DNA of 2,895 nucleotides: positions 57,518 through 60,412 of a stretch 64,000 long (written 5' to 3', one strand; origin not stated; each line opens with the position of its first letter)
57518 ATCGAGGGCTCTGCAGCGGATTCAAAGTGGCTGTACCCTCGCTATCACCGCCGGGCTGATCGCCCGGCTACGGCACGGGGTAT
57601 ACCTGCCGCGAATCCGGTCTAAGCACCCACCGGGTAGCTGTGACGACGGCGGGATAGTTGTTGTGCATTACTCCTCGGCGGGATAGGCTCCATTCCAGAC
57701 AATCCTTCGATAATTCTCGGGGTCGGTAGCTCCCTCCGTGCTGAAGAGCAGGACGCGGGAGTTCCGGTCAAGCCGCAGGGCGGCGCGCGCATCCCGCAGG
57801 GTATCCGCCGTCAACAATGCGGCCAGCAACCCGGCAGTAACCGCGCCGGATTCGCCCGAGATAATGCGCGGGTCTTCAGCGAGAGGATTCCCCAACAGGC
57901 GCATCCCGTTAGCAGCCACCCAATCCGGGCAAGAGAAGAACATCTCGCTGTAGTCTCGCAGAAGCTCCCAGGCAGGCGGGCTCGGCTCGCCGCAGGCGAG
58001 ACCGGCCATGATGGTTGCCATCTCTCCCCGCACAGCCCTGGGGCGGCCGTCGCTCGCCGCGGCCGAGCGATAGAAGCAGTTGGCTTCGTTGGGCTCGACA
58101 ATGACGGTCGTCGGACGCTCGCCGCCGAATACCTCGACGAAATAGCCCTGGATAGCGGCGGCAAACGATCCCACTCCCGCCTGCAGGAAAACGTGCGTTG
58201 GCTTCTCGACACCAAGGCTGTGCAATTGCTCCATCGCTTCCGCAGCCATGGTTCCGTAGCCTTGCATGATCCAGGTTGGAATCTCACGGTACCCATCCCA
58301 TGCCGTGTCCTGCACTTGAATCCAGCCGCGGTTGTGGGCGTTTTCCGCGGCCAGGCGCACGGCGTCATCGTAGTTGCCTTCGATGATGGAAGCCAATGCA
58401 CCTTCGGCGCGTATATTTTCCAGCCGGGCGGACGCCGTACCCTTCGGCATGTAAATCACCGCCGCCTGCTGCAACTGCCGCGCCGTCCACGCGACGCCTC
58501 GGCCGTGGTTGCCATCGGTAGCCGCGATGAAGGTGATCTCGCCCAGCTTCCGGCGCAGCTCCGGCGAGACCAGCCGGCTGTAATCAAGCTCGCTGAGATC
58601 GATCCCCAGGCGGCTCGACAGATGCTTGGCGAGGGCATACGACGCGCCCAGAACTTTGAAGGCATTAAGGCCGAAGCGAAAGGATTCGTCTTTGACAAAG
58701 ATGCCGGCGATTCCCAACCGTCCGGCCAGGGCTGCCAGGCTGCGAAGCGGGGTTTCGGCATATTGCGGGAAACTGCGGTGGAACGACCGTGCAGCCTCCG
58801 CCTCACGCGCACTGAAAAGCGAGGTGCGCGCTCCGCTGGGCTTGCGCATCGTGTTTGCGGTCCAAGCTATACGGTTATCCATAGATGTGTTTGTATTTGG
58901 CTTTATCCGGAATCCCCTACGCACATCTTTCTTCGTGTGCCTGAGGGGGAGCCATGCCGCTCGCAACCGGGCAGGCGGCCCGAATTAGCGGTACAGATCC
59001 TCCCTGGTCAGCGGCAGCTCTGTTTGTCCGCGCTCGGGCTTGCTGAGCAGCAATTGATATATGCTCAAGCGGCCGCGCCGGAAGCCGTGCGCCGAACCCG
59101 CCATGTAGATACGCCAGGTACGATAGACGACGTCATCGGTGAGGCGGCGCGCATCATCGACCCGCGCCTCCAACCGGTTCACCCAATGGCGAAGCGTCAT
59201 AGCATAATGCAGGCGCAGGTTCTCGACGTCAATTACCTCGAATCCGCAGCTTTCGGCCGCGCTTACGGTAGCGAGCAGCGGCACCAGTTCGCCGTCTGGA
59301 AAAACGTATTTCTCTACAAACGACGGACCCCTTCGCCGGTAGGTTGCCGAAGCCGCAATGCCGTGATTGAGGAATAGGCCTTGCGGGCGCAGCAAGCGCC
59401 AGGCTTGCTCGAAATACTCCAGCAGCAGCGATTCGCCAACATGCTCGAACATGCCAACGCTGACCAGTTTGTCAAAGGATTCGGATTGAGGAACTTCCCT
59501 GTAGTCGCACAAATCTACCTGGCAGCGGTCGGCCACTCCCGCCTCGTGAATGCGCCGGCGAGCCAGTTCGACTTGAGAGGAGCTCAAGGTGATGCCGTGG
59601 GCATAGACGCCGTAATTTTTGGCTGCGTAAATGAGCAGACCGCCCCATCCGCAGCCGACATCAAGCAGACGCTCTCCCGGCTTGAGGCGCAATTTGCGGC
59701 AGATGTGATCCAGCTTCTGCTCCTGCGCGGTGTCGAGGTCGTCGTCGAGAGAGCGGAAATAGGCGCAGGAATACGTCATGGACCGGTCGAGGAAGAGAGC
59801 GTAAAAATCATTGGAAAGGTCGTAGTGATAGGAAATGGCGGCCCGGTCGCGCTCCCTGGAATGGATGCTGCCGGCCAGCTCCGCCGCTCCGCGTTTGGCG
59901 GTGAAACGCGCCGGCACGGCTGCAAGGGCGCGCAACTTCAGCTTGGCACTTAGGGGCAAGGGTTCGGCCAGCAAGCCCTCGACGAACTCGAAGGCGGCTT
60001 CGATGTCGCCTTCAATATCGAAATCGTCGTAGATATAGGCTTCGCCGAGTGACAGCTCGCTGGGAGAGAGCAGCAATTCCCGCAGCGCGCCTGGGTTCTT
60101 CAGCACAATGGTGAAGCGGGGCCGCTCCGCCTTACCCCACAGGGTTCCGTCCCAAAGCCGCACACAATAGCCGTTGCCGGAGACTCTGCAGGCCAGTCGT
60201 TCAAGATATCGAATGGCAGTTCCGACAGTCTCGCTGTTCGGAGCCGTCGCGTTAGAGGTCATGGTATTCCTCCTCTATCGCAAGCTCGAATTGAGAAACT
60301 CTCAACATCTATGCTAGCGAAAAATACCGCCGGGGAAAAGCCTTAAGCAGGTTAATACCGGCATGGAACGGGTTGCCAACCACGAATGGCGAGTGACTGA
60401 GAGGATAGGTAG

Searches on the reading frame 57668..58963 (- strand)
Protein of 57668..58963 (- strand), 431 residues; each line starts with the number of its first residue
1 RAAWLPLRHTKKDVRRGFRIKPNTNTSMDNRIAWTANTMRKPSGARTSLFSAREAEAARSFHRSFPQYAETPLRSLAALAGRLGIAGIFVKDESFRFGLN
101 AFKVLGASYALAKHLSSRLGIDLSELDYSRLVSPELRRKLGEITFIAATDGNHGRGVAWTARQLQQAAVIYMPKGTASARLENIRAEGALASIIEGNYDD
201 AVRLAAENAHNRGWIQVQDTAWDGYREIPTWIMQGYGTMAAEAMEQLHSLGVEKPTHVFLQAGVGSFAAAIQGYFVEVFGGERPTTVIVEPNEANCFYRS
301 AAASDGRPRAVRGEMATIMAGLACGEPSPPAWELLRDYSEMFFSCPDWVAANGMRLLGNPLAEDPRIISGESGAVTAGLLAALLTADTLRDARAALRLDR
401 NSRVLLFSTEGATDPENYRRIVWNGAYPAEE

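Call 11: search_protein_families(library=pfam, proteins=[window:57668-58963:-], max_evalue=0.1)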
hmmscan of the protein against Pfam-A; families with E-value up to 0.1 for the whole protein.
window:57668-58963:- (431 aa): 1 family
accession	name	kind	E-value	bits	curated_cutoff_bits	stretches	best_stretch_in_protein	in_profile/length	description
PF00291.31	PALP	-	3.1e-48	165.1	35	1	67-385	4-279/295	Pyridoxal-phosphate dependent enzyme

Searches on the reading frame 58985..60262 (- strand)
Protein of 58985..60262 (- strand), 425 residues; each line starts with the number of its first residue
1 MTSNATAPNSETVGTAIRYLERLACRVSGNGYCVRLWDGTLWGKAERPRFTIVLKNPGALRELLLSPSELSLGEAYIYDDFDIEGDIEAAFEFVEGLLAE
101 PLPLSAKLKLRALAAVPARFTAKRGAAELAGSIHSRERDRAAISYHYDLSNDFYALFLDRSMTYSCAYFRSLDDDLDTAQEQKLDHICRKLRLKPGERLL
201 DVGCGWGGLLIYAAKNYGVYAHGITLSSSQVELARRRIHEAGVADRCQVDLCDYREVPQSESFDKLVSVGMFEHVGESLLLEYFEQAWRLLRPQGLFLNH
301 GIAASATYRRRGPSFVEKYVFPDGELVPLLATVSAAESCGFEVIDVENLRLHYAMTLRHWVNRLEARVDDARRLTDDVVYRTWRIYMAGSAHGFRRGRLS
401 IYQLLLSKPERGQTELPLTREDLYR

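Call 11: search_protein_families(library=pfam, proteins=[window:58985-60259:-], max_evalue=0.1)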
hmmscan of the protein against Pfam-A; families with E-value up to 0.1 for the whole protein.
window:58985-60259:- (424 aa): 16 families
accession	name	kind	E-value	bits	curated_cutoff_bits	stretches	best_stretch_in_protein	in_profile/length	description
PF02353.26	CMAS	-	6.2e-96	321.3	27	1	133-403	1-273/273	Mycolic acid cyclopropane synthetase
PF13649.12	Methyltransf_25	-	1.4e-16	61.4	27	1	199-294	2-97/97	Methyltransferase domain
PF08241.18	Methyltransf_11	-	5.1e-13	49.9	21.2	1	199-297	1-94/95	Methyltransferase domain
PF13847.12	Methyltransf_31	-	1.6e-11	44.5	27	1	193-297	2-108/145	Methyltransferase domain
PF08242.18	Methyltransf_12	-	3e-11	44.3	30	1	199-296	1-98/98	Methyltransferase domain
PF13489.12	Methyltransf_23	-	5.9e-08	33.1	27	1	187-312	13-130/164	Methyltransferase domain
PF25371.1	DUF7884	-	7.8e-08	32.9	27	1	32-89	15-74/90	Domain of unknown function (DUF7884)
PF05175.20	MTS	-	3.3e-05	24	23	1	190-295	27-135/170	Methyltransferase small domain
PF07021.18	MetW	-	7.5e-05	22.9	21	1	191-232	10-51/193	Methionine biosynthesis protein MetW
PF06325.19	PrmA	-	0.00013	22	22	1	192-302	159-262/296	Ribosomal protein L11 methyltransferase (PrmA)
PF12847.13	Methyltransf_18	-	0.0002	21.9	27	1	192-270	12-91/151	Methyltransferase domain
PF01728.25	FtsJ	-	0.00059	20.2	24.1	1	182-256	8-81/181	FtsJ-like methyltransferase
PF09445.16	Methyltransf_15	-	0.017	15.1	22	1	196-264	2-69/165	RNA cap guanine-N2 methyltransferase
PF08123.19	DOT1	-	0.048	13.6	23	1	182-238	30-87/205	Histone methylation protein DOT1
PF19587.5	DUF6094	-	0.05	12.8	22.8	1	183-243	145-207/344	Uncharacterised methyltransferase family (DUF6094)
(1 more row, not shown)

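Call 12: find_encoding_contigs(protein=window:58985-60262:-, flank=10000, max_places=10)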
Protein window:58985-60262:- (425 aa): no gene with exactly this product is on record in the collection.

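Call 30: find_related_loci(query=window:58985-60259:-, collection=genome_contigs, flank=10000)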
Query window:58985-60259:- (424 aa) in genome_contigs; peptide patterns used: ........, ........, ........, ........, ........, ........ (x = any residue, [..] = any of these).
600 stretches matched a pattern (row limit reached: there are more); 572 encode a relative of the query (tblastn E <= 1e-3); the best 80 are kept; 80 distinct loci.
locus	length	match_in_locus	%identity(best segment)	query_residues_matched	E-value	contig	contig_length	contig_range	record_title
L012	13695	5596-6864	78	1-423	0e+0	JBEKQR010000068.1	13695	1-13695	MAG: Candidatus Korobacteraceae bacterium isolate SPRUCE 492 SPRUCE_492_68, whole genome shotgun sequence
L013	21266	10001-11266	75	1-423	0e+0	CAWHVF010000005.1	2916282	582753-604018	MAG: uncultured Acidobacteriota bacterium isolate MFD04492.bin.2.129 genome assembly, contig: contig_21049, whole genome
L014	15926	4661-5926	69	2-423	0e+0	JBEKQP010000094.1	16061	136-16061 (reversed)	MAG: Candidatus Korobacteraceae bacterium isolate SPRUCE 490 SPRUCE_490_94, whole genome shotgun sequence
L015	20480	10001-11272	68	1-423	0e+0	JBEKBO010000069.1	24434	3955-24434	MAG: Candidatus Korobacteraceae bacterium isolate SPRUCE 138 SPRUCE_138_69, whole genome shotgun sequence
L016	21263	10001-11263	68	2-423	0e+0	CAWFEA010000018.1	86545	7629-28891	MAG: uncultured Acidobacteriota bacterium isolate MFD05580.bin.2.70 genome assembly, contig: contig_42545, whole genome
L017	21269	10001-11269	66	1-423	0e+0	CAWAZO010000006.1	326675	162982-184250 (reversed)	MAG: uncultured Acidobacteriota bacterium isolate MFD05512.bin.2.27 genome assembly, contig: contig_20421, whole genome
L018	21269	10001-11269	67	1-423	0e+0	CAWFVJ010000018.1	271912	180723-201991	MAG: uncultured Acidobacteriota bacterium isolate MFD05377.bin.1.184 genome assembly, contig: contig_64704, whole genome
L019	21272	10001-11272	67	1-423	0e+0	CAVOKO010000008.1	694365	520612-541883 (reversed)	MAG: uncultured Acidobacteriota bacterium isolate MFD00082.bin.1.133 genome assembly, contig: contig_5740, whole genome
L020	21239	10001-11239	63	14-423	1e-180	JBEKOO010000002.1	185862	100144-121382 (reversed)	MAG: Candidatus Korobacteraceae bacterium isolate SPRUCE 442 SPRUCE_442_2, whole genome shotgun sequence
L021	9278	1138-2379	62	12-423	2e-176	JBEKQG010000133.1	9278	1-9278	MAG: Terriglobales bacterium isolate SPRUCE 482 SPRUCE_482_133, whole genome shotgun sequence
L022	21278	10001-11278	60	1-423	5e-176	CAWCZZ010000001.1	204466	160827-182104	MAG: uncultured Acidobacteriota bacterium isolate MFD01716.bin.1.50 genome assembly, contig: contig_15579, whole genome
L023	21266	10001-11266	62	4-423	6e-175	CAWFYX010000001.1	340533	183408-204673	MAG: uncultured Acidobacteriaceae bacterium isolate MFD09286.bin.2.100 genome assembly, contig: contig_18232, whole geno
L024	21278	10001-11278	62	2-423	1e-173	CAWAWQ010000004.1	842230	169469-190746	MAG: uncultured Acidobacteriaceae bacterium isolate MFD05502.bin.1.151 genome assembly, contig: contig_45209, whole geno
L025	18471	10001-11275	60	1-423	2e-172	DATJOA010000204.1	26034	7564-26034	MAG TPA_asm: Candidatus Acidiferrales bacterium isolate SMAG_U14875 k141_4923086, whole genome shotgun sequence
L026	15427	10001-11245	60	12-423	2e-172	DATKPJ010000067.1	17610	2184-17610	MAG TPA_asm: Terracidiphilus sp. isolate SMAG_U14788 k141_702054, whole genome shotgun sequence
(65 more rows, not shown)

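Call 64: search_protein_families(library=pfam, proteins=[L013:8474-9622:+, L012:687-1676:+, L012:3833-5374:+, L012:2970-3863:+, L012:1830-2738:-], max_evalue=0.01)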
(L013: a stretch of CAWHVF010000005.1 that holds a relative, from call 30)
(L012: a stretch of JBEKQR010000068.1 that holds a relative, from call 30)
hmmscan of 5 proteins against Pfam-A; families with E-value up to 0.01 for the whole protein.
L013:8474-9622:+ (383 aa): 1 family
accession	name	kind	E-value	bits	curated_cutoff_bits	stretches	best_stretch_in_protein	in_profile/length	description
PF00589.27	Phage_integrase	-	1e-11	45.3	27.1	1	192-356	8-170/172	Phage integrase family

L012:687-1676:+ (330 aa): 2 families
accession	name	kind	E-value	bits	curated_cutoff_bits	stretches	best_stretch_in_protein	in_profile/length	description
PF12762.13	DDE_Tnp_IS1595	-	2e-37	129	27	1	140-286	5-153/153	ISXO2-like transposase domain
PF12760.12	Zn_ribbon_IS1595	-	2.5e-10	40.6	25.4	1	22-60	4-42/46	Transposase zinc-ribbon domain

L012:3833-5374:+ (514 aa): 4 families
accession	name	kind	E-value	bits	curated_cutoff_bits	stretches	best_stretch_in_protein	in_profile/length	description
PF01555.25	N6_N4_Mtase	-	3.7e-15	56.9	26.7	2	34-87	156-209/221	DNA methylase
PF01170.24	UPF0020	-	9.5e-07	29.1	22.3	0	269-304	100-135/197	RMKL-like, methyltransferase domain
PF03602.21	Cons_hypoth95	-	0.00011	22.3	24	0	46-77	33-59/182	Conserved hypothetical protein 95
PF02086.21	MethyltransfD12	-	0.00098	19.4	22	0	54-102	14-64/253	D12 class N6 adenine-specific DNA methyltransferase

L012:2970-3863:+ (298 aa): 0 families

L012:1830-2738:- (302 aa): 1 family
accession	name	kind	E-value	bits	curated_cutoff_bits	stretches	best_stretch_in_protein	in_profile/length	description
PF12686.12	DUF3800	-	0.00029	22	21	1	28-232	4-148/149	Protein of unknown function (DUF3800)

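Call 106: search_protein_families(library=padloc, proteins=[L012:2970-3863:+, L012:1830-2738:-], max_evalue=0.001)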
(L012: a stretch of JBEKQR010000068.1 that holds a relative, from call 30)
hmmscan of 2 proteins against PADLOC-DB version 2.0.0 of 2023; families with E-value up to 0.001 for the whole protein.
L012:2970-3863:+ (298 aa): 0 families

L012:1830-2738:- (302 aa): 0 families
